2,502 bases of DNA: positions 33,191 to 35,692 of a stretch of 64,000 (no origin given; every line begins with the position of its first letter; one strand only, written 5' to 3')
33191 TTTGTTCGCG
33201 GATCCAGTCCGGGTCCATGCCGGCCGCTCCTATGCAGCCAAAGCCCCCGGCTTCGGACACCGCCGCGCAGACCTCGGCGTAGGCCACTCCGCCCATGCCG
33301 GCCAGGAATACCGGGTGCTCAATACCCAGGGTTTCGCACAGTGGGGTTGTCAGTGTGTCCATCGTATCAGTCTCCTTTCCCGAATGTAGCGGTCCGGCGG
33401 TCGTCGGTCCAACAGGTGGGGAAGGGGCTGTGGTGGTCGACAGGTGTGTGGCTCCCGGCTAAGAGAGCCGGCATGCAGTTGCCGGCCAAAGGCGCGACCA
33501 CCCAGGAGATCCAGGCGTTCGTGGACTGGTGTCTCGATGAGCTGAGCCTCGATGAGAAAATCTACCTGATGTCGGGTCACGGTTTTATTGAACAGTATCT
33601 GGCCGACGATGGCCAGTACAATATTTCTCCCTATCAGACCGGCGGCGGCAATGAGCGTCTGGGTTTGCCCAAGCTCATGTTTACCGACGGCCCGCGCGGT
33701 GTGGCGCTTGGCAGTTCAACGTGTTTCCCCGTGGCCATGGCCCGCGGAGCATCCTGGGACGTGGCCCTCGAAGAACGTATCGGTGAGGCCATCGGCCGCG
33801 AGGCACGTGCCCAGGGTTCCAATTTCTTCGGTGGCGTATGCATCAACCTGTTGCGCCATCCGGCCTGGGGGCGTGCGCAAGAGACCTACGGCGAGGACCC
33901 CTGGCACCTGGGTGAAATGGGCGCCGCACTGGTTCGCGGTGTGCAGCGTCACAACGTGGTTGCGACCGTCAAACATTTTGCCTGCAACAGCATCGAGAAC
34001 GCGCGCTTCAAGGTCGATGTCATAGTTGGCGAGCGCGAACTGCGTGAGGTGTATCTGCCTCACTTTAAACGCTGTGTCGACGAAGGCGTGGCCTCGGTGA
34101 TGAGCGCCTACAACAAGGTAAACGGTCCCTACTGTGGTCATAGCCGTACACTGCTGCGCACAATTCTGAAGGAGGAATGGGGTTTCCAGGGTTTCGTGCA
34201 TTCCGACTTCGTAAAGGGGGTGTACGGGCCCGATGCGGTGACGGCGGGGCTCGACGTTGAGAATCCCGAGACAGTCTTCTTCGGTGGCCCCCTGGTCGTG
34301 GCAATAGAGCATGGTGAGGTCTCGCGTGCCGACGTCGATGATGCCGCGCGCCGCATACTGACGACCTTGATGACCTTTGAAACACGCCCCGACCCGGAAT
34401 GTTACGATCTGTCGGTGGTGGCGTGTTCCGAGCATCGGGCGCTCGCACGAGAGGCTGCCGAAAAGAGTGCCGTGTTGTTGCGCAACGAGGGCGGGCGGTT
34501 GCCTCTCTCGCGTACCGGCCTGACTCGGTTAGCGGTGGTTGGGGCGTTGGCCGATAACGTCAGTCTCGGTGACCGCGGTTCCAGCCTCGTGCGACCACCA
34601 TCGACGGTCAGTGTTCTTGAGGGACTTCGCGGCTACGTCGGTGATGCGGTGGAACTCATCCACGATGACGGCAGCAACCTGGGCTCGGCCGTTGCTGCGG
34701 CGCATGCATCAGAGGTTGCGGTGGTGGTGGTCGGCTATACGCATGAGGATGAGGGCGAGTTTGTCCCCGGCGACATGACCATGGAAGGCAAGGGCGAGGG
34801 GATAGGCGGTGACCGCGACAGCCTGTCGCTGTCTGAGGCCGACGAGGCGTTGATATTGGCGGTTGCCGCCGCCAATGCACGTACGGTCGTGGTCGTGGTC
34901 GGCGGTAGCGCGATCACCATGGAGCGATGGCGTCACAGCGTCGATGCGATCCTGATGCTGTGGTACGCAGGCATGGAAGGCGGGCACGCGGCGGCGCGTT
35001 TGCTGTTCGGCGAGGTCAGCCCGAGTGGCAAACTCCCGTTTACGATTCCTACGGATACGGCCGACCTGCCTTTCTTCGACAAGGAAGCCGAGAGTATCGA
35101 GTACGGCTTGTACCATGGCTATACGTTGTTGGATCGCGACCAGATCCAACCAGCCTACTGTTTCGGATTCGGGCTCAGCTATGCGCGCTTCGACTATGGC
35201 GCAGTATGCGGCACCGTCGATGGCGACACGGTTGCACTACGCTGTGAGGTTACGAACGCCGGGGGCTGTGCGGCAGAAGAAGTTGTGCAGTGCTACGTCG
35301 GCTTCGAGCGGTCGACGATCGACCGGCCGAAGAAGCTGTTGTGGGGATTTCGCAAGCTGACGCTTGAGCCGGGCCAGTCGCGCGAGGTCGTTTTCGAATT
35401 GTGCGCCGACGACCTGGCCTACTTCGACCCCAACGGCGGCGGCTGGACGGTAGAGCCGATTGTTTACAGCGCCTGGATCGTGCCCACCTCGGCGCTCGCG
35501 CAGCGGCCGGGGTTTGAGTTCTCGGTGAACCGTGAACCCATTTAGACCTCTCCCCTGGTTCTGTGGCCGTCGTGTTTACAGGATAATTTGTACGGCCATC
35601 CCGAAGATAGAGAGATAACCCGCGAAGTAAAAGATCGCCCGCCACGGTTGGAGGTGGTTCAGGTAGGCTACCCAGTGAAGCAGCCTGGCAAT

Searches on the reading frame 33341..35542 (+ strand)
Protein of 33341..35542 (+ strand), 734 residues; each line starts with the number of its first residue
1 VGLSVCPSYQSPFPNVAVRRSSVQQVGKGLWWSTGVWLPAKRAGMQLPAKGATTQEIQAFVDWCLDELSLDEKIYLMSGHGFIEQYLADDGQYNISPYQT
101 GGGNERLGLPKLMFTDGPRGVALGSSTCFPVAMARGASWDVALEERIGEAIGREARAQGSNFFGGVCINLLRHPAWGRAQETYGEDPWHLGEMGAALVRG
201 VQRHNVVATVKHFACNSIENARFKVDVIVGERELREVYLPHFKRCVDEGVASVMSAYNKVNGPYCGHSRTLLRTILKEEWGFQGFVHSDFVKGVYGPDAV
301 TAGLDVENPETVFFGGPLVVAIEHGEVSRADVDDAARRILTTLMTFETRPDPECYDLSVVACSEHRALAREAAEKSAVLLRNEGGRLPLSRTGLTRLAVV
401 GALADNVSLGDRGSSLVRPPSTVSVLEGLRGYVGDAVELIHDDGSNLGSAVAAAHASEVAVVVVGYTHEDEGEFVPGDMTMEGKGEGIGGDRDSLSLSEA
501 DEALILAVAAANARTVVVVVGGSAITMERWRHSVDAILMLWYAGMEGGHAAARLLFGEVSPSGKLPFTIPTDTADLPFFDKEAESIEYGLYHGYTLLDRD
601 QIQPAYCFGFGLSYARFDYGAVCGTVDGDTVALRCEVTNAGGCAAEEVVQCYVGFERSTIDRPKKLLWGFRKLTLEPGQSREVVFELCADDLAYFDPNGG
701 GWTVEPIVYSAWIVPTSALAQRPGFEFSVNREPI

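Call 39: search_protein_families(library=pfam, proteins=[window:33341-35542:+], max_evalue=0.00001)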
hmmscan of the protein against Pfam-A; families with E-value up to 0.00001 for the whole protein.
window:33341-35542:+ (734 aa): 3 families
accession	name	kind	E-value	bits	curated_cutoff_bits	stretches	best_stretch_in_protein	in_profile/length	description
PF01915.27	Glyco_hydro_3_C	-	1.2e-49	169.5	31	1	378-614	2-200/200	Glycosyl hydrolase family 3 C-terminal domain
PF00933.27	Glyco_hydro_3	-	1.6e-38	133.4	27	1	103-341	57-315/316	Glycosyl hydrolase family 3 N terminal domain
PF14310.12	Fn3-like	-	9.7e-20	70.9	25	1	647-714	1-68/71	Fibronectin type III-like domain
